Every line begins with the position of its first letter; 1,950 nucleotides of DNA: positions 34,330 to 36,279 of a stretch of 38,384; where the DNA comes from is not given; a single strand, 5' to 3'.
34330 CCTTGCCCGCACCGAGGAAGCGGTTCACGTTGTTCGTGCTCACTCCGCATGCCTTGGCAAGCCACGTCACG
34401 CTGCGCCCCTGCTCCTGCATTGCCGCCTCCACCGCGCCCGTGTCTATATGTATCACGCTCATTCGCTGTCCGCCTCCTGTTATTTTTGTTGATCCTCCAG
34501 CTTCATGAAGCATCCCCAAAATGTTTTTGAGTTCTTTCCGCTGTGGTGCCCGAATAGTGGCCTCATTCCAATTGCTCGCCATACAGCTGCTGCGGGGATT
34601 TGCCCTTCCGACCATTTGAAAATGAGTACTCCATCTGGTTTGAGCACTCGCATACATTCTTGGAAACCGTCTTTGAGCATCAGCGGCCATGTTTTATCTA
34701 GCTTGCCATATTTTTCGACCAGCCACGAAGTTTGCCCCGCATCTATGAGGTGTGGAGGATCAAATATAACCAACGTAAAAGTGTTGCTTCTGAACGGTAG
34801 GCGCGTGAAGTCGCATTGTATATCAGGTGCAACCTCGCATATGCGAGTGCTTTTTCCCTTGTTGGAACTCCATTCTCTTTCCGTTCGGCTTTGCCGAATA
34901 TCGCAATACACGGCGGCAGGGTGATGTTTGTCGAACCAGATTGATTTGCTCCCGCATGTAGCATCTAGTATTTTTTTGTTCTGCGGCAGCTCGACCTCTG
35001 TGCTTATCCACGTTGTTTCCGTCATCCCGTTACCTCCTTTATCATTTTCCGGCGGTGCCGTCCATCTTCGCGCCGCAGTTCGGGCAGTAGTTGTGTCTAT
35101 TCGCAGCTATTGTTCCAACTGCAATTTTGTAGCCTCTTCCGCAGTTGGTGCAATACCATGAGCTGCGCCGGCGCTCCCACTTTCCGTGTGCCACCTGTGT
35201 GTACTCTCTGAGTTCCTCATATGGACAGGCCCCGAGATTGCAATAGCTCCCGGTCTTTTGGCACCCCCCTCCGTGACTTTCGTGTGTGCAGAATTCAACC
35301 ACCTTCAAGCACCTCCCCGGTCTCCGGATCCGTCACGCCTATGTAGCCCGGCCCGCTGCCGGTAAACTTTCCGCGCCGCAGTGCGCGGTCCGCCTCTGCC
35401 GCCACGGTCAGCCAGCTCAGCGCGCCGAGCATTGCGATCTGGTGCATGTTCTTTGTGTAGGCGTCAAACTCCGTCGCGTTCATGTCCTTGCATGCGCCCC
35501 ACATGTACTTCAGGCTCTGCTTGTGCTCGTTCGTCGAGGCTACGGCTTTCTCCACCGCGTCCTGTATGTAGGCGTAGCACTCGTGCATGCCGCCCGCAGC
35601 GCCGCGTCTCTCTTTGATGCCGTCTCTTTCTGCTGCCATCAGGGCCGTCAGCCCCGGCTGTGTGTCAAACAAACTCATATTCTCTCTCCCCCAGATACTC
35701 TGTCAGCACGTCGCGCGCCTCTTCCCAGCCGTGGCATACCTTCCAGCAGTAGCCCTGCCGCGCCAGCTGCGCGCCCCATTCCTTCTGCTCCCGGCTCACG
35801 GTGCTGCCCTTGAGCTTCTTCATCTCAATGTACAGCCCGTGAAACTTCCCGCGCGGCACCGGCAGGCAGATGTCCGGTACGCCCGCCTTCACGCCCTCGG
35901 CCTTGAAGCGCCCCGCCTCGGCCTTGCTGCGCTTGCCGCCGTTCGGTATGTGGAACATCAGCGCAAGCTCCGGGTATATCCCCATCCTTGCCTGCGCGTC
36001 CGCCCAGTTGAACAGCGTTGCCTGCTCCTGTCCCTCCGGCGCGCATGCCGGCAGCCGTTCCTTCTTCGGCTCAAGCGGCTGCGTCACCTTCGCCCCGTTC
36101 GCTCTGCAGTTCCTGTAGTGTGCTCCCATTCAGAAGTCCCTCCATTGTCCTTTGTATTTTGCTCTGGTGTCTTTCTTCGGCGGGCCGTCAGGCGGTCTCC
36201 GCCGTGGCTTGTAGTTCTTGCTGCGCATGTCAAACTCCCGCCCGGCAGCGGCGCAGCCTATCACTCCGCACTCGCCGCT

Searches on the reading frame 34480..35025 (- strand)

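Call 13: search_protein_families(library=pfam, proteins=[window:34480-35025:-], max_evalue=0.01)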
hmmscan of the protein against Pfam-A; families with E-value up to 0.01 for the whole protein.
window:34480-35025:- (181 aa): 2 families
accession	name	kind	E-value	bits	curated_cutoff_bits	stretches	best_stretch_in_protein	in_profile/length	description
PF08241.18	Methyltransf_11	-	4e-06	27.8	21.2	0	119-136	78-95/95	Methyltransferase domain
PF13649.12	Methyltransf_25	-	0.0019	19.3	27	0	19-88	1-70/97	Methyltransferase domain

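Call 14: search_protein_families(library=phrogs, proteins=[window:34480-35025:-], max_evalue=0.001)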
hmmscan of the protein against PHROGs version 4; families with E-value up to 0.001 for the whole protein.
window:34480-35025:- (181 aa): 7 families
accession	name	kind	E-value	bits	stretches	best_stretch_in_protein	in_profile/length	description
phrog_954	-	other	4.5e-64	216.8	1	14-180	49-206/229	DNA methyltransferase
phrog_6151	-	other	3.4e-36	124.7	1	76-179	1-102/117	DNA methyltransferase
phrog_11564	-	other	2.9e-29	102.2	1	15-114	3-95/117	DNA methyltransferase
phrog_7811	-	other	5e-08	33.7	1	18-49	5-36/41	methyltransferase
phrog_24333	-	other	2e-05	25.1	1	66-137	85-164/238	DNA methyltransferase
phrog_11619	-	other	6.5e-05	23.5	1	78-150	82-151/186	DNA methyltransferase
phrog_67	-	other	0.00065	19.9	1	80-136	140-193/743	DNA methyltransferase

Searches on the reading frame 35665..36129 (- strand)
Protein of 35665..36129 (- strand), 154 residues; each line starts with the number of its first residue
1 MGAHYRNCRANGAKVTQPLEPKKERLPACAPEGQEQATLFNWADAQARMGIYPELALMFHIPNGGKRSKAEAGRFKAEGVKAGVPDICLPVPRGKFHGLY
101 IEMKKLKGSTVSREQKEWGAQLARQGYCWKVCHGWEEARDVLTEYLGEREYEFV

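Call 75: search_protein_families(library=pfam, proteins=[window:35665-36129:-], max_evalue=0.001)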
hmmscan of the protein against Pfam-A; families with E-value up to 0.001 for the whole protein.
window:35665-36129:- (154 aa): 1 family
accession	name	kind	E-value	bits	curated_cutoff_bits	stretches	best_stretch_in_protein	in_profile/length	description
PF08774.17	VRR_NUC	-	1.6e-08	35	23.8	1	74-134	49-114/116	VRR-NUC domain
